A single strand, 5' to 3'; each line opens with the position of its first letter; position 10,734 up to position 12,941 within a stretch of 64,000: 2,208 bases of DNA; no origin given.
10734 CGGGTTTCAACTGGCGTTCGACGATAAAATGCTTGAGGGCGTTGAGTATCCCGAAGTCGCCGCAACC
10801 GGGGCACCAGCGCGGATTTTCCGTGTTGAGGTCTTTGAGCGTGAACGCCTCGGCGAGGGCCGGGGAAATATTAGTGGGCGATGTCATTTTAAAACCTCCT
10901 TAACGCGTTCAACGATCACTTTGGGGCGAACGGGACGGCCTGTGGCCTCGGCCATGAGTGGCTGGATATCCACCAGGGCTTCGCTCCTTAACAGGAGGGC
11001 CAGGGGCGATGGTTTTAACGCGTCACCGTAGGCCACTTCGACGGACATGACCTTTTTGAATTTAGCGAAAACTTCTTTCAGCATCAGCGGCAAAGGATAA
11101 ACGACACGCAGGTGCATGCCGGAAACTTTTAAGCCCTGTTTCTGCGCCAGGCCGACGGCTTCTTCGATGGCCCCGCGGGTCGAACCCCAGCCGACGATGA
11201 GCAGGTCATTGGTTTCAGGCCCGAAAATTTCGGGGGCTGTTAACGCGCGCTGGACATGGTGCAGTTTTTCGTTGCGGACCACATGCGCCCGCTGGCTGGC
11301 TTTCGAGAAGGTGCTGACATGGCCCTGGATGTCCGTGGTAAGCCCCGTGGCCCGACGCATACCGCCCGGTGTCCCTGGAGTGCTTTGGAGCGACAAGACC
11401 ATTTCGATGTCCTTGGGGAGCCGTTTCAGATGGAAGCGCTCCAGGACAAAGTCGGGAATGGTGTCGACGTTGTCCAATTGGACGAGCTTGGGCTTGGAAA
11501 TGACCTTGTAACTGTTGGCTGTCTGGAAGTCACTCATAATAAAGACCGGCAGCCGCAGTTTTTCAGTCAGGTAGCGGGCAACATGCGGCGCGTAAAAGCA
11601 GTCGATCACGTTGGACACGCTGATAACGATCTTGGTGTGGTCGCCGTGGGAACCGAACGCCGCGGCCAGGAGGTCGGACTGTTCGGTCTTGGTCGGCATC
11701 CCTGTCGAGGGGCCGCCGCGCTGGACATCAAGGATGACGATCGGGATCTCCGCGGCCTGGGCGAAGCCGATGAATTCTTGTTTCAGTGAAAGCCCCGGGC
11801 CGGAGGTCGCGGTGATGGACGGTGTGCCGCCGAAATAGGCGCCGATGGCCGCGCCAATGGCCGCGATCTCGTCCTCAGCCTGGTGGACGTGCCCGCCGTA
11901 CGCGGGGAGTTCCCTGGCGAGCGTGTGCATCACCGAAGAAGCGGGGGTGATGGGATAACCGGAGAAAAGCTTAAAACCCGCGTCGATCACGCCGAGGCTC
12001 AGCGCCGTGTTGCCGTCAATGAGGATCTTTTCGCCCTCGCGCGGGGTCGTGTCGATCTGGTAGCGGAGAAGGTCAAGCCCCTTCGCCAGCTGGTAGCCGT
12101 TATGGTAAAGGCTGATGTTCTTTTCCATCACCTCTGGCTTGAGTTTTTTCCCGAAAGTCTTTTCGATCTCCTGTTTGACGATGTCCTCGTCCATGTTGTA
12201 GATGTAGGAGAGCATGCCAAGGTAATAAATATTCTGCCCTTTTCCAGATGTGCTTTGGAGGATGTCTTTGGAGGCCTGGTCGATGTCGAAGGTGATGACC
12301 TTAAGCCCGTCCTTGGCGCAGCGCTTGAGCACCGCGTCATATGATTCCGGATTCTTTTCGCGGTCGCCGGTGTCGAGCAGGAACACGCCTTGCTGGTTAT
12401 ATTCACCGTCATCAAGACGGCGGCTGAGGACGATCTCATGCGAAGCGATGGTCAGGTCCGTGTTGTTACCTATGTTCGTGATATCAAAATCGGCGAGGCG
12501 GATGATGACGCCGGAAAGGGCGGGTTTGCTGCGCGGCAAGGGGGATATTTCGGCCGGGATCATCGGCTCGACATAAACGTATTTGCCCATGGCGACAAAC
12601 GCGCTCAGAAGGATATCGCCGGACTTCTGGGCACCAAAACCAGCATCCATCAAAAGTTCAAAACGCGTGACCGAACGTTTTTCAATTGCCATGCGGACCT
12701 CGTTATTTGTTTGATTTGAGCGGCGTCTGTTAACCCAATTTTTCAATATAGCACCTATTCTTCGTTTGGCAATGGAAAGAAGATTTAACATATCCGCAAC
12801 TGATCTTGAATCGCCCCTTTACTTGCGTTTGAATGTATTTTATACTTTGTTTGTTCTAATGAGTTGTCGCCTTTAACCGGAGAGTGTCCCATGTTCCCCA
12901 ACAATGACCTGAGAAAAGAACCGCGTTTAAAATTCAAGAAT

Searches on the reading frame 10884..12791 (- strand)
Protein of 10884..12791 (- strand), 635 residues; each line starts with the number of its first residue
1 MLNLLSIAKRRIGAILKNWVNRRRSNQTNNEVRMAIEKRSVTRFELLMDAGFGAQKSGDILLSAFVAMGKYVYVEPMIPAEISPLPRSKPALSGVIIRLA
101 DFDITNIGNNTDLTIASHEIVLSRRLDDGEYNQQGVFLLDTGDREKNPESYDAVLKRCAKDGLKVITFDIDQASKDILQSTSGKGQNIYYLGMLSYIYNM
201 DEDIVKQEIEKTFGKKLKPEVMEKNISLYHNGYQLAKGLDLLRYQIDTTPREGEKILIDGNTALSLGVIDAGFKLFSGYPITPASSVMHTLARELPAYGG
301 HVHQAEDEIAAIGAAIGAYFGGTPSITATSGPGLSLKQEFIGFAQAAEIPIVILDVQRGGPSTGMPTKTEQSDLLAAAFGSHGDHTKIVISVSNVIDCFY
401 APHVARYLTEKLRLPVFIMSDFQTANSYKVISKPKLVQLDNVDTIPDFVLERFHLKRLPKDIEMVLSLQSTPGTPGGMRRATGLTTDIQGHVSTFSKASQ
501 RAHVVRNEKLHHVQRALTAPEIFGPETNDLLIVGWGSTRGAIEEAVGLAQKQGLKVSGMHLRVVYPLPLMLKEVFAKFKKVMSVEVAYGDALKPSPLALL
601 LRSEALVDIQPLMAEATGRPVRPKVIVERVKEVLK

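Call 61: search_protein_families(library=pfam, proteins=[window:10884-12791:-], max_evalue=0.00001)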
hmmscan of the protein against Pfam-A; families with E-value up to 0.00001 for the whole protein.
window:10884-12791:- (635 aa): 3 families
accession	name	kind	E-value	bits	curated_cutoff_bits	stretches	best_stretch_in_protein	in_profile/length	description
PF01855.24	POR_N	-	2.3e-46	158.9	27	1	267-457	2-189/231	Pyruvate flavodoxin/ferredoxin oxidoreductase, thiamine diP-bdg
PF01558.24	POR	-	9.9e-14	52.3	27.4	1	51-234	2-173/173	Pyruvate ferredoxin/flavodoxin oxidoreductase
PF17147.9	PFOR_II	-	7e-06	26.8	27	0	529-588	2-62/102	Pyruvate:ferredoxin oxidoreductase core domain II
